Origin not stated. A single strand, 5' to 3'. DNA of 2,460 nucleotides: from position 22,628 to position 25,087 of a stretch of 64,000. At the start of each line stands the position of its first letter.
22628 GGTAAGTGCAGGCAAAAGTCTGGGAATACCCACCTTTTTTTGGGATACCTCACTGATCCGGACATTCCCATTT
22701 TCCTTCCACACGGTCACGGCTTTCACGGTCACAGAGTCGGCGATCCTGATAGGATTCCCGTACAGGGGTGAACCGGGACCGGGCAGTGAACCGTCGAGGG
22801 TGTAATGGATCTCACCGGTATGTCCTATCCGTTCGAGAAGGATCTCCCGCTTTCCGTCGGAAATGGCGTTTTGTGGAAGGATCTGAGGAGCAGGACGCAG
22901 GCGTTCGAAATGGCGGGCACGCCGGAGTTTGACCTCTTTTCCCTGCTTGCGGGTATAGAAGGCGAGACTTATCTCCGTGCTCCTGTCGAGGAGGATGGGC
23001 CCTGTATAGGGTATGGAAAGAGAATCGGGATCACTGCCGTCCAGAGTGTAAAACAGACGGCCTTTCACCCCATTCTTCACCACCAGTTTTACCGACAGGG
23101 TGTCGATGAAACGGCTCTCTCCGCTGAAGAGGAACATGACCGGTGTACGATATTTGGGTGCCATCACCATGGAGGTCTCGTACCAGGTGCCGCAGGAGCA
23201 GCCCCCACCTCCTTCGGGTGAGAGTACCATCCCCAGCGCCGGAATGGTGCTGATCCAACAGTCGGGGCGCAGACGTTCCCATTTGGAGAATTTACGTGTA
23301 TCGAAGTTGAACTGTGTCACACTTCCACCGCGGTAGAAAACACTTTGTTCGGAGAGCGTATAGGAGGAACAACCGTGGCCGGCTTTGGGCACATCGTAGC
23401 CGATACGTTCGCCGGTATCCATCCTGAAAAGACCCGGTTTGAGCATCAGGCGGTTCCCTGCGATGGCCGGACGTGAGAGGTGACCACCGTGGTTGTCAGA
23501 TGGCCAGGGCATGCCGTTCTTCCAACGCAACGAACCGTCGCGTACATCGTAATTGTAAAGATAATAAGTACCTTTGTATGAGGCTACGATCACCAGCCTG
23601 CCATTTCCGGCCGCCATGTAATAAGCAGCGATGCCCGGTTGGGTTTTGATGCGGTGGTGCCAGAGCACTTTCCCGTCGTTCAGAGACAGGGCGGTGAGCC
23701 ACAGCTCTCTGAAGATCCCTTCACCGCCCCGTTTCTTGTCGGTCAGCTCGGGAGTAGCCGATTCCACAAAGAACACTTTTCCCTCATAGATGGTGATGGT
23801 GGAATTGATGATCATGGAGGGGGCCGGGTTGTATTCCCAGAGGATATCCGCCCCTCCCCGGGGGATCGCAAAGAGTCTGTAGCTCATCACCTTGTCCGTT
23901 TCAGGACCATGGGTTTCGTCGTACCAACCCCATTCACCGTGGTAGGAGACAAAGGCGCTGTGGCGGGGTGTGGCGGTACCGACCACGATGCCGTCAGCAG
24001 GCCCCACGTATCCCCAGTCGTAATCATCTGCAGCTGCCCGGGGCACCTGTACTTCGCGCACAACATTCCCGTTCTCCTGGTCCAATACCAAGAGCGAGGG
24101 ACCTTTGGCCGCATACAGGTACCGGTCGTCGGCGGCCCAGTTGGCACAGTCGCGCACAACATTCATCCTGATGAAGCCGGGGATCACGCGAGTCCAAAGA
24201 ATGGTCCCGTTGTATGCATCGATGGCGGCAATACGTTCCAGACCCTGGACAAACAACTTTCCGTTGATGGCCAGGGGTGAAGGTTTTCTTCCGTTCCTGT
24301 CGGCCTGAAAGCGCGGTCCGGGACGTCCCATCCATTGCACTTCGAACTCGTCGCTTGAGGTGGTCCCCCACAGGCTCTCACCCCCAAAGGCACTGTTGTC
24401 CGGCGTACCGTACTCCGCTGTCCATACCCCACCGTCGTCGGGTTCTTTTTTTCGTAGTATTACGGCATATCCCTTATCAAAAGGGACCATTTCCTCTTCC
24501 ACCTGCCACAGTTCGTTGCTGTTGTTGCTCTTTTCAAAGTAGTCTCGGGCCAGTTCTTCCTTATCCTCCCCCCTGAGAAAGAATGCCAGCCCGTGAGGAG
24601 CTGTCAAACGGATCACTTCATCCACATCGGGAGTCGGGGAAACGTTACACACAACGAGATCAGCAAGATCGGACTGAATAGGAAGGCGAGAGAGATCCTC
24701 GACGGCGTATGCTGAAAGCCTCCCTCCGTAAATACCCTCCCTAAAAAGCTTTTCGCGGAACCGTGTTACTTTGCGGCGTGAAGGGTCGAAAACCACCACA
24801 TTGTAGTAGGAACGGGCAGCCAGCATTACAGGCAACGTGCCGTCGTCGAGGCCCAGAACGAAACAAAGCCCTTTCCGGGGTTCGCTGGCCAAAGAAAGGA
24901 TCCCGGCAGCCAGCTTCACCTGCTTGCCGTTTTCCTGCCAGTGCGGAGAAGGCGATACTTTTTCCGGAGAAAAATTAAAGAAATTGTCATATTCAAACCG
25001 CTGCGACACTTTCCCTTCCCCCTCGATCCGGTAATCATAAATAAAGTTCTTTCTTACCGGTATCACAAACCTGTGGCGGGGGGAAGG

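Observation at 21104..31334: Six-gene operon: RDD protein, orphan TonB receptor, MacB-type ABC pair, giant propeller lipoprotein, unrecognised protein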

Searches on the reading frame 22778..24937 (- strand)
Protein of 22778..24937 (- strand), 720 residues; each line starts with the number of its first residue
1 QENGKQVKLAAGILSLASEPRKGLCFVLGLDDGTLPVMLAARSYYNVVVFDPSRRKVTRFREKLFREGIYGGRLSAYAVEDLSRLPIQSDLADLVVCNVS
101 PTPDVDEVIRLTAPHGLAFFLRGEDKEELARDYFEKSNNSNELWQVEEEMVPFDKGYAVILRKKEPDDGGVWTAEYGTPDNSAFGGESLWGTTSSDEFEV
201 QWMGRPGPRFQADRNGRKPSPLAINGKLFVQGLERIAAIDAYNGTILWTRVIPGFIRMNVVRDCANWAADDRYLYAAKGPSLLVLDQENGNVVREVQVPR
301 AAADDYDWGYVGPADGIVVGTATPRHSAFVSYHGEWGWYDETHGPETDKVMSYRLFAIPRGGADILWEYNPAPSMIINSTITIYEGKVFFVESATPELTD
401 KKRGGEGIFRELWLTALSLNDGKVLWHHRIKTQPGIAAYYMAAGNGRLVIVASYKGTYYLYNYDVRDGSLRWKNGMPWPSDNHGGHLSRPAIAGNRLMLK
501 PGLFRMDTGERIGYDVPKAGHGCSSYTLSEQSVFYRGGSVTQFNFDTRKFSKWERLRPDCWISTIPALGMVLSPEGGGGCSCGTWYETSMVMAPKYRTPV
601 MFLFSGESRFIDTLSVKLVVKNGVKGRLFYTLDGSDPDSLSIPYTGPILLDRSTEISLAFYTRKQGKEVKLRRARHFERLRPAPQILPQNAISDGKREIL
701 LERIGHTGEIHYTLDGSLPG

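Call 37: find_homologous_proteins(query=window:22778-24937:-)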
Query window:22778-24937:- (720 aa): 175 proteins with E <= 0.001 among 8000 candidates; the best 120 are listed.
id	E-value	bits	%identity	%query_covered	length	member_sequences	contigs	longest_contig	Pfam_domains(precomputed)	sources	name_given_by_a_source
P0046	0.0e+0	1203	71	100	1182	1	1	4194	PF13360.14,PF07691.18,PF13287.13,PF13290.14,PF13570.14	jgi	jgi:outer membrane protein assembly factor BamB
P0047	1.1e-258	878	57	90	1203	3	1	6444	PF01011.29,PF13360.14,PF13287.13,PF13290.14,PF13570.14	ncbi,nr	ncbi:PQQ-binding-like beta-propeller repeat protein, partial [bacterium]|nr:PQQ-binding-like beta-pr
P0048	2.9e-224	765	48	96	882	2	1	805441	PF13360.14,PF13287.13,PF13290.14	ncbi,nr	ncbi:hypothetical protein DHD05_05440 [Arenibacter sp. N53]|nr:hypothetical protein [Arenibacter sp.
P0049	3.7e-220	751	51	92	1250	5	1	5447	PF01011.29,PF13360.14,PF13287.13,PF13290.14,PF13570.14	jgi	-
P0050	3.1e-218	745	46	97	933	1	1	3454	PF13360.14,PF07691.18,PF13287.13,PF13290.14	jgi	jgi:outer membrane protein assembly factor BamB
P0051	9.9e-209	713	46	93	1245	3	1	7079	PF01011.29,PF13360.14,PF13287.13,PF13290.14,PF13570.14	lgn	-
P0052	4.8e-208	711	47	93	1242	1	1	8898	PF01011.29,PF13360.14,PF13287.13,PF13290.14,PF13570.14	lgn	-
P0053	1.0e-207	710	48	95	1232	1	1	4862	PF01011.29,PF13360.14,PF13287.13,PF13290.14,PF13570.14,PF25293.2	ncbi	-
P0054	3.0e-207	708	46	93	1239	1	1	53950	PF01011.29,PF13360.14,PF13287.13,PF13290.14,PF13570.14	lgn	-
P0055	8.2e-207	707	49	92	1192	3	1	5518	PF01011.29,PF13360.14,PF13287.13,PF13290.14,PF13570.14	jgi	-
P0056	4.0e-206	705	47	92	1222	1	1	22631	PF01011.29,PF13360.14,PF13287.13,PF13290.14,PF13570.14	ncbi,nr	ncbi:MAG: PQQ-binding-like beta-propeller repeat protein [Bacteroidetes bacterium]|nr:PQQ-binding-li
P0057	7.5e-206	704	47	92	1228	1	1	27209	PF01011.29,PF13360.14,PF13287.13,PF13290.14,PF13570.14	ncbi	-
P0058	2.5e-205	702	47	93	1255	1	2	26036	PF01011.29,PF13360.14,PF13287.13,PF13290.14,PF13570.14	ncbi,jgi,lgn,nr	ncbi:MAG: PQQ-binding-like beta-propeller repeat protein [Bacteroidetes bacterium]|nr:PQQ-binding-li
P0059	4.6e-203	695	48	91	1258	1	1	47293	PF01011.29,PF13360.14,PF13287.13,PF13290.14,PF13570.14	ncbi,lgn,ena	-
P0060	2.4e-202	692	48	91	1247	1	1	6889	PF01011.29,PF13360.14,PF13287.13,PF13290.14,PF13570.14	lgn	-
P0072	5.2e-193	661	46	93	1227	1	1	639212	PF01011.29,PF13360.14,PF13287.13,PF13290.14,PF13570.14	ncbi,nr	ncbi:hypothetical protein EYV94_04435 [Puteibacter caeruleilacunae]|nr:hypothetical protein EYV94_04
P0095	2.1e-131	458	39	80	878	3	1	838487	PF01011.29,PF13360.14,PF13649.13,PF13385.14,PF08241.19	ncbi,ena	-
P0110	2.2e-126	441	38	83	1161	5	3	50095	PF13847.13,PF01011.29,PF13360.14,PF13649.13,PF13570.14,PF08241.19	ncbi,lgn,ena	-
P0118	6.5e-123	430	39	80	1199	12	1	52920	PF01011.29,PF13360.14,PF13570.14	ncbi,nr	ncbi:MAG: PQQ-binding-like beta-propeller repeat protein [Planctomycetota bacterium]|nr:PQQ-binding-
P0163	2.5e-85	305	32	80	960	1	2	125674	PF01011.29,PF13360.14,PF13649.13,PF13385.14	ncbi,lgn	-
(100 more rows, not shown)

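Call 40: find_encoding_contigs(protein=P0110, flank=9000, max_places=1)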
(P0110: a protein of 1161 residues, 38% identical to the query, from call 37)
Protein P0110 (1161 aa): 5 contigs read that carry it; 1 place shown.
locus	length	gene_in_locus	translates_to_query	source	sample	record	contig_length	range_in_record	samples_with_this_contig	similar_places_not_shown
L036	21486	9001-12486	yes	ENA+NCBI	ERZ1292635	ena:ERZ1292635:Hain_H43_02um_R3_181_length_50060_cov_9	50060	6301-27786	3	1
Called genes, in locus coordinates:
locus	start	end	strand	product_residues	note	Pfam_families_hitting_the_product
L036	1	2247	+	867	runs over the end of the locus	PF20245:DUF6600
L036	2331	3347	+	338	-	-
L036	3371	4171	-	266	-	PF22599:SecDF_P1_head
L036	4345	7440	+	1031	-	PF01011:PQQ (faint), PF25293:Beta-prop_EMC1_N (faint), PF13360:PQQ_2, PF13570:Beta-prop_ACSF4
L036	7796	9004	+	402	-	-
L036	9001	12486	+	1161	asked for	PF01011:PQQ (faint), PF13360:PQQ_2, PF13570:Beta-prop_ACSF4, PF13360:PQQ_2 (weak), PF08241:Methyltransf_11 (weak), PF13649:Methyltransf_25, PF13847:Methyltransf_31, PF13360:PQQ_2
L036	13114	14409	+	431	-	PF05496:RuvB_N, PF00158:Sigma54_activat (faint), PF01078:Mg_chelatase (faint), PF00004:AAA, PF07728:AAA_5 (weak), PF13173:AAA_14 (weak), PF16193:AAA_assoc_2, PF12002:MgsA_C, +1 more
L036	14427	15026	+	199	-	PF01812:5-FTHF_cyc-lig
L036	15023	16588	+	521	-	PF12072:RNase_Y_N, PF00013:KH_1 (weak), PF01966:HD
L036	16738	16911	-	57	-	-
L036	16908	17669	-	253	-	-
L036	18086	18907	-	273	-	-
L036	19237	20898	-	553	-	PF00575:S1, PF17092:PCB_OB (faint), PF21710:Spt6_S1 (faint), PF23459:S1_RRP5 (faint), PF00575:S1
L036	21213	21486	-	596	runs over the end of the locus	PF25596:CPSase_L_D1, PF02222:ATP-grasp (weak), PF02786:CPSase_L_D2, PF07478:Dala_Dala_lig_C (weak), PF15632:ATPgrasp_Ter (weak), PF02142:MGS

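Call 41: find_encoding_contigs(protein=P0095, flank=9000, max_places=1)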
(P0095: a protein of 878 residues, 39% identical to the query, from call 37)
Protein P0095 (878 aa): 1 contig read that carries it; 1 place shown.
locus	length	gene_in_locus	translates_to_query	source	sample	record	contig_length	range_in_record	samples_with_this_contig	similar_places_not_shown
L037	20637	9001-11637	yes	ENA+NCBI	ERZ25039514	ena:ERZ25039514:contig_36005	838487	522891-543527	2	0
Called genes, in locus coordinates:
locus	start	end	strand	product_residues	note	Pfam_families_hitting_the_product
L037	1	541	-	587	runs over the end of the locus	PF07635:PSCyt1 (weak), PF07583:PSCyt2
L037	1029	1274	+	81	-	-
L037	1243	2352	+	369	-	PF06439:3keto-disac_hyd, PF20407:DUF1583_N (faint), PF06439:3keto-disac_hyd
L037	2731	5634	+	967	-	PF11832:DUF3352 (faint)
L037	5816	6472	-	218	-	PF00884:Sulfatase, PF16347:SGSH_C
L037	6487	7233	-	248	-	PF00884:Sulfatase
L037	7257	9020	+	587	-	PF01011:PQQ (faint), PF13360:PQQ_2, PF13570:Beta-prop_ACSF4, PF13360:PQQ_2 (weak)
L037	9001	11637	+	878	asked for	PF13385:Laminin_G_3, PF08241:Methyltransf_11, PF13649:Methyltransf_25, PF01011:PQQ (faint), PF13360:PQQ_2 (weak)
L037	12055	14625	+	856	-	PF07635:PSCyt1, PF07583:PSCyt2, PF07587:PSD1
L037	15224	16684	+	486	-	PF07394:DUF1501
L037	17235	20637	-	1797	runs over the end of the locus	-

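Call 42: find_encoding_contigs(protein=P0163, flank=9000, max_places=1)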
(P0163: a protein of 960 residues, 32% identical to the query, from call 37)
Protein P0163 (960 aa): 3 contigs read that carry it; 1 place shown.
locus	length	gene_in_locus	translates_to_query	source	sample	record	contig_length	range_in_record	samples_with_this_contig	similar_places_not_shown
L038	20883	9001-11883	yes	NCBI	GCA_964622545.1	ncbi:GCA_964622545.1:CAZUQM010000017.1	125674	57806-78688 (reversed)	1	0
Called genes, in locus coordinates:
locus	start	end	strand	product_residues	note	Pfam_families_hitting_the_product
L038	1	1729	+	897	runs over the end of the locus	PF05547:Peptidase_M6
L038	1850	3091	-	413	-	PF13487:HD_5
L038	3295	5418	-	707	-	PF01804:Penicil_amidase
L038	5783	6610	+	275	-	PF01261:AP_endonuc_2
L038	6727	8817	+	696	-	PF13360:PQQ_2, PF13570:Beta-prop_ACSF4, PF01011:PQQ (weak), PF13385:Laminin_G_3, PF13360:PQQ_2 (weak)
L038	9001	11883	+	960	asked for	PF13385:Laminin_G_3, PF13649:Methyltransf_25, PF01011:PQQ (faint), PF13360:PQQ_2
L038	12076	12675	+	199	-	-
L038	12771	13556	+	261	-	PF01965:DJ-1_PfpI (weak), PF13507:GATase_5, PF07685:GATase_3 (weak)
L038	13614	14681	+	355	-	PF01208:URO-D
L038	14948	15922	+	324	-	PF00389:2-Hacid_dh, PF02826:2-Hacid_dh_C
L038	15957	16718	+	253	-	PF03328:HpcH_HpaI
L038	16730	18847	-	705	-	-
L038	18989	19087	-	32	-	-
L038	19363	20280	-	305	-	PF09234:DUF1963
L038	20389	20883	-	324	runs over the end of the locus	PF00532:Peripla_BP_1, PF13407:Peripla_BP_4, PF13377:Peripla_BP_3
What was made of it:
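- Some giant-family members have neither P364 nor the ABC pair nearby: L037, L038 (calls 41, 42).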

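Call 45: find_encoding_contigs(protein=P0072, flank=10000, max_places=1)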
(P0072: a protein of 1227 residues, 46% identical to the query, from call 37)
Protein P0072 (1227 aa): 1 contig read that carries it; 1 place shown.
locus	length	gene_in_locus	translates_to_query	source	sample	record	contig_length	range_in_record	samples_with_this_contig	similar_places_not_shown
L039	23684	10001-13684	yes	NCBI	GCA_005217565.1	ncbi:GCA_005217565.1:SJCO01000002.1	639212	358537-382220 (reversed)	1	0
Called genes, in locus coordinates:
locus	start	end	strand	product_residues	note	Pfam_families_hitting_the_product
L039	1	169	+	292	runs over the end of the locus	PF00809:Pterin_bind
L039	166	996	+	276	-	PF19293:CdaA_N, PF02457:DAC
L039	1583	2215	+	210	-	PF00578:AhpC-TSA, PF08534:Redoxin, PF10417:1-cysPrx_C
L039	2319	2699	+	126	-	PF01880:Desulfoferrodox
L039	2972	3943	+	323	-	PF00149:Metallophos, PF12850:Metallophos_2 (weak)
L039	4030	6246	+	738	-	PF13620:CarboxypepD_reg, PF13715:CarbopepD_reg_2, PF07715:Plug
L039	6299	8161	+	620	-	PF13385:Laminin_G_3, PF12833:HTH_18, PF00165:HTH_AraC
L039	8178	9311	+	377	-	PF12704:MacB_PCD, PF02687:FtsX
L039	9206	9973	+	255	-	PF00005:ABC_tran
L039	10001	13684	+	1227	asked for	PF01011:PQQ (faint), PF13360:PQQ_2, PF13570:Beta-prop_ACSF4, PF13290:CHB_HEX_C_1, PF13287:Fn3_assoc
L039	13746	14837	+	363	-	-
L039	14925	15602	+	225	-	PF10677:DUF2490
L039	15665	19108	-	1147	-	PF15902:Sortilin-Vps10 (weak), PF00754:F5_F8_type_C, PF22633:F5_F8_type_C_2, PF18962:Por_Secre_tail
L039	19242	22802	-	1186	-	PF01855:POR_N, PF17147:PFOR_II, PF01558:POR, PF10371:EKR, PF00037:Fer4 (weak), PF12838:Fer4_7, PF13183:Fer4_8, PF02775:TPP_enzyme_C, +6 more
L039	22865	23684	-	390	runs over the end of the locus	PF13173:AAA_14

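Call 46: find_encoding_contigs(protein=P0118, flank=10000, max_places=1)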
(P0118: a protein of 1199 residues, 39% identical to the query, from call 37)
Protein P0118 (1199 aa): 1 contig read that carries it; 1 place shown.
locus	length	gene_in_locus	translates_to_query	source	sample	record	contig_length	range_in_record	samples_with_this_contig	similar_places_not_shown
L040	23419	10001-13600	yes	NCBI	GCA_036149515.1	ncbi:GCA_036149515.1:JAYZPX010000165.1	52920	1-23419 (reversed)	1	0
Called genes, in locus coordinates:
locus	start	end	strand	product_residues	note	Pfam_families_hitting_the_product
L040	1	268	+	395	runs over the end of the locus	-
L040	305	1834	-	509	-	PF08305:NPCBM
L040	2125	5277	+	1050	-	PF07635:PSCyt1, PF07583:PSCyt2, PF13385:Laminin_G_3, PF07587:PSD1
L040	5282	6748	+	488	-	PF07394:DUF1501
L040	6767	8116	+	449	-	-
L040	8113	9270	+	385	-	PF02687:FtsX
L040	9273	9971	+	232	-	PF00005:ABC_tran, PF02463:SMC_N (faint), PF13304:AAA_21 (faint)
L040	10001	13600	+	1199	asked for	PF13360:PQQ_2, PF13570:Beta-prop_ACSF4, PF01011:PQQ (weak), PF13360:PQQ_2 (weak)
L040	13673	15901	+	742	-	PF05448:AXE1 (faint), PF22244:GCE_fung (faint)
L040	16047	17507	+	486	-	PF25967:RND-MFP_C (weak), PF25989:YknX_C (weak), PF25975:CzcB_C (faint)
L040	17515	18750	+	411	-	PF13243:SQHop_cyclase_C (faint)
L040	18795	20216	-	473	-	PF00890:FAD_binding_2 (weak), PF01266:DAO (faint), PF01593:Amino_oxidase, PF01946:Thi4 (weak), PF12831:FAD_oxidored, PF13450:NAD_binding_8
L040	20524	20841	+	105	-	-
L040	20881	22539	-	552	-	PF00514:Arm (faint), PF02985:HEAT (faint), PF13513:HEAT_EZ (faint), PF13646:HEAT_2, PF22928:INTS1_R4 (faint), PF01602:Adaptin_N (faint), PF13646:HEAT_2, PF13646:HEAT_2, +4 more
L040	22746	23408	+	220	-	-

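Call 69: predict_structure(alignment_id=A3)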
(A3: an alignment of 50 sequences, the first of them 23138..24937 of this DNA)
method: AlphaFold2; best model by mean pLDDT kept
length: 600 residues; sequences in the alignment: 50
mean_pLDDT: 90.6   pTM: 0.91
mean pLDDT of the five models: 90.6, 89.7, 89.7, 88.9, 88.9
residues with pLDDT >= 90: 453; 70-90: 104; 50-70: 33; < 50: 10
segments of 3 or more residues with pLDDT < 50: 578-584
pLDDT, mean of each block of 10 residues (from residue 1): 75 85 94 94 96 97 96 95 94 92 92 95 84 91 95 86 94 95 95 93 81 67 95 91 95 87 89 96 96 93 82 97 94 66 93 97 96 96 98 96 96 98 98 97 98 98 98 95 90 96 96 86 83 89 93 80 91 68 58 79
secondary structure, 60 per line:
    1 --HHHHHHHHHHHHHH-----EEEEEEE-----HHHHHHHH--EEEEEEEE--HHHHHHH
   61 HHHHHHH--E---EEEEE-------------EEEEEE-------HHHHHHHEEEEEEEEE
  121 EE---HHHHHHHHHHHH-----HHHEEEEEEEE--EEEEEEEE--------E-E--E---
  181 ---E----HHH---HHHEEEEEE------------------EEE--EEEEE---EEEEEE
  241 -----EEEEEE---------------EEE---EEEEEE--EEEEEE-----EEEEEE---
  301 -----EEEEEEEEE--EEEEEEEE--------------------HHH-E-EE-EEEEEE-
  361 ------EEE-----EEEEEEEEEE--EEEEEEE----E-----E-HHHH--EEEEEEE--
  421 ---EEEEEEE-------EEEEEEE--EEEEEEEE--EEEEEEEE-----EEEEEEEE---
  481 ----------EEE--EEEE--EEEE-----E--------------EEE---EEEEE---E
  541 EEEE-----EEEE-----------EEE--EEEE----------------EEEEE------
elements in order: H3-16 E22-28 H34-41 E44-51 H54-67 E74-78 E92-97 H105-111 E112-122 H126-137 E146-153 E156-163 E198-203 E222-224 E227-231 E235-240 E246-251 E267-269 E273-278 E281-286 E292-297 E306-314 E317-324 E354-359 E367-369 E375-384 E387-393 H406-409 E412-418 E424-430 E438-444 E447-454 E457-464 E470-477 E491-493 E496-499 E502-505 E526-528 E532-536 E540-544 E550-553 E565-567 E570-573 E590-594
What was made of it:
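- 22202..26557 (-): The 'giant', 1451 aa. Its domains, in residue numbers, are:
- lipoprotein signal, 1-21
- PQQ/BamB-like propeller 1, about 25-420
- linker
- class-I methyltransferase-like Rossmann domain with a degenerate SAM motif, about 541-700
- 8-bladed propeller 2, about 700-1140
- two Fn3_assoc/CHB_HEX_C units
- PA14, 1337-1451. AlphaFold2 model of residues 541-1140: pLDDT 90.6, pTM 0.91 (call 69).
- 23192..23377 (-): Invariant cysteine block in the last blade of propeller 2: GH-G-C1063, RPD-C1100-W and PEGGGG-C1120-S-C1122-G. The GGGGCSC loop is the only stretch of three or more residues with pLDDT below 50 in an otherwise confident model (call 69).
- The CxC loop of the giant is the only low-confidence stretch of three or more residues in a model with pLDDT 90.6, as expected for a mobile or ligand-dependent loop (call 69).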
